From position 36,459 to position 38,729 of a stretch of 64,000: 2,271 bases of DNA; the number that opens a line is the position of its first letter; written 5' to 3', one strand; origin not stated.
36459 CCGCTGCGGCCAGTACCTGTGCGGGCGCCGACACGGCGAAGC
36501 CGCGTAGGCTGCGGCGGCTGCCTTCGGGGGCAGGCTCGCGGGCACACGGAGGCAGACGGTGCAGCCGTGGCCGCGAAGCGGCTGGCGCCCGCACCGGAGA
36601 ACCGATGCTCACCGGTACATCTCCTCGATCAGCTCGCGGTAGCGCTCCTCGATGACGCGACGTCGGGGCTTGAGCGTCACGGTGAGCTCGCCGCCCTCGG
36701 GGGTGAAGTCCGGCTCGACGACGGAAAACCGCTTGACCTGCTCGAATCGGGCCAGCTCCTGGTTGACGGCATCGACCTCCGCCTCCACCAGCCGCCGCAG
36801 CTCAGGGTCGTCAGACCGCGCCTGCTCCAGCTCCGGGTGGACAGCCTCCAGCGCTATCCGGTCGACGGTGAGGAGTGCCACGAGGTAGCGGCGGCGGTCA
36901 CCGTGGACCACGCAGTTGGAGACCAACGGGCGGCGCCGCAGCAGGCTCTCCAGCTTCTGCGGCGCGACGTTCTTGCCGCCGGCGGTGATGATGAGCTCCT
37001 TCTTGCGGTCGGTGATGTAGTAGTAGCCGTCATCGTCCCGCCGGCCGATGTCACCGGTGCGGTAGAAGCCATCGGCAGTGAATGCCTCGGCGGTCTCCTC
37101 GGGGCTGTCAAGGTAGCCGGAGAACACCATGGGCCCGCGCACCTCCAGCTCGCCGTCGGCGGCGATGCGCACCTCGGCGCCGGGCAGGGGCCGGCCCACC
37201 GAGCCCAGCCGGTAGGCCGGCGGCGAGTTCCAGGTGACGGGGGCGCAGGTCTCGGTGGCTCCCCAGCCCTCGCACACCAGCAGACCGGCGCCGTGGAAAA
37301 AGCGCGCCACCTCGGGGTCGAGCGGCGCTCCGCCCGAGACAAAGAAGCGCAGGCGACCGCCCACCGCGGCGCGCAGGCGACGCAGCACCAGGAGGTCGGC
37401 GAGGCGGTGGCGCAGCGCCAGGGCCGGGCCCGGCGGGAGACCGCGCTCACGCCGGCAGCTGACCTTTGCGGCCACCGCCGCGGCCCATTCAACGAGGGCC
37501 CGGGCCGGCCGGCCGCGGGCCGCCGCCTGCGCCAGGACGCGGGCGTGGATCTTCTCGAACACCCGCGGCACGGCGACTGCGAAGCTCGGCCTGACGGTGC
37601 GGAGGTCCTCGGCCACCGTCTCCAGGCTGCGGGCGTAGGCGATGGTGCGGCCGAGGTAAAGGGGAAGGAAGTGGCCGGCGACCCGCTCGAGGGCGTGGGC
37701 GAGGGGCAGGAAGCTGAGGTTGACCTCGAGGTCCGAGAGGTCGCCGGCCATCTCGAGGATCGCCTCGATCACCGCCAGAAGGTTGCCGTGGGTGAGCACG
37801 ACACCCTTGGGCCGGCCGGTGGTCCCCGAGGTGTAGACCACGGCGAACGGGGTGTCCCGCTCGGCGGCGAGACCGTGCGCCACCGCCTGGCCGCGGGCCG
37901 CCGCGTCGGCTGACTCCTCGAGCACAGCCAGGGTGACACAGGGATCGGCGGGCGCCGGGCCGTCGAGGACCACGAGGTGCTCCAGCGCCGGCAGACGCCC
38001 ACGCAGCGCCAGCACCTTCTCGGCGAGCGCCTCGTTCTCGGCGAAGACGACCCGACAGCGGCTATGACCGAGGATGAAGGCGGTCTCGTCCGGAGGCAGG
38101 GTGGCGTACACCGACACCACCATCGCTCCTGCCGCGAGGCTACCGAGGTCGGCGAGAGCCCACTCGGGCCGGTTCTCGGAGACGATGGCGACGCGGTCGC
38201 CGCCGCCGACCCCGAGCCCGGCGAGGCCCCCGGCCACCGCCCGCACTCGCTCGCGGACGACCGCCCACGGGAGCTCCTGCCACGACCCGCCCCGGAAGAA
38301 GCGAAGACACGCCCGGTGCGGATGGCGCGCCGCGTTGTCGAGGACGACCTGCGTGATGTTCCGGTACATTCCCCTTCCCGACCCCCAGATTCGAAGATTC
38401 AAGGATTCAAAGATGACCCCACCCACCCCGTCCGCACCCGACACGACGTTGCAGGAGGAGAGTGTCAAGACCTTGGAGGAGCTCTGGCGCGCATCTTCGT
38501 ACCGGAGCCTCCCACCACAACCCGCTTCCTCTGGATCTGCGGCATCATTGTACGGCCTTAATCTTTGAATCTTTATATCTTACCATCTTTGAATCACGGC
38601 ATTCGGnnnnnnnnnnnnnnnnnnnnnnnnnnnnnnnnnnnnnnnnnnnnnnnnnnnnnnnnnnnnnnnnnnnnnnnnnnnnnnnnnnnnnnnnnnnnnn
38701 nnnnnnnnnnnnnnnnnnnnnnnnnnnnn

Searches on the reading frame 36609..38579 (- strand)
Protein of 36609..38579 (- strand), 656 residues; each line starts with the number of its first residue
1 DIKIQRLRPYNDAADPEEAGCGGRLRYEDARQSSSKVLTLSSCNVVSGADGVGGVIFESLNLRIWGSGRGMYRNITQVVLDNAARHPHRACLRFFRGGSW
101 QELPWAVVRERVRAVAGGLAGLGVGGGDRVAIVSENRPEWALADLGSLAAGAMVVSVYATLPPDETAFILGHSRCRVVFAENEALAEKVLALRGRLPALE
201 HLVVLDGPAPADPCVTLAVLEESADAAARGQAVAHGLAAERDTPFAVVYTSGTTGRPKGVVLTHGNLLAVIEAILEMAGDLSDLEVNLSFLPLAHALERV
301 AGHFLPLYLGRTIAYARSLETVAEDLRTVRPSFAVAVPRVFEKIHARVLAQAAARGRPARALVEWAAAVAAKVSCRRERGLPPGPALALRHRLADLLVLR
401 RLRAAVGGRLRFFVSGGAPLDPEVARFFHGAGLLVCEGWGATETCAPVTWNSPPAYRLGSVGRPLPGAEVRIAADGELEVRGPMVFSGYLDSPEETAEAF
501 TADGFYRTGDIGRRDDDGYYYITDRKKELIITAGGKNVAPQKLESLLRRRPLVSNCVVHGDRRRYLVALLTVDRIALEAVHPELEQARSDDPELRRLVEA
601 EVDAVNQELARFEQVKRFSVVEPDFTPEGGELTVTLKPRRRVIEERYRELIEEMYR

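Call 58: search_protein_families(library=pfam, proteins=[window:36609-38579:-], max_evalue=0.00001)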
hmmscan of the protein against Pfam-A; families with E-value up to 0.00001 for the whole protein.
window:36609-38579:- (656 aa): 2 families
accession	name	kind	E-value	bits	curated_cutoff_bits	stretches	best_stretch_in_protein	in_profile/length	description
PF00501.34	AMP-binding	-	2.1e-78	264.2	29.9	1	81-490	3-384/384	AMP-binding enzyme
PF23562.2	AMP-binding_C_3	-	1.5e-10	42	20.8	1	529-656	3-121/124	AMP-binding enzyme C-terminal domain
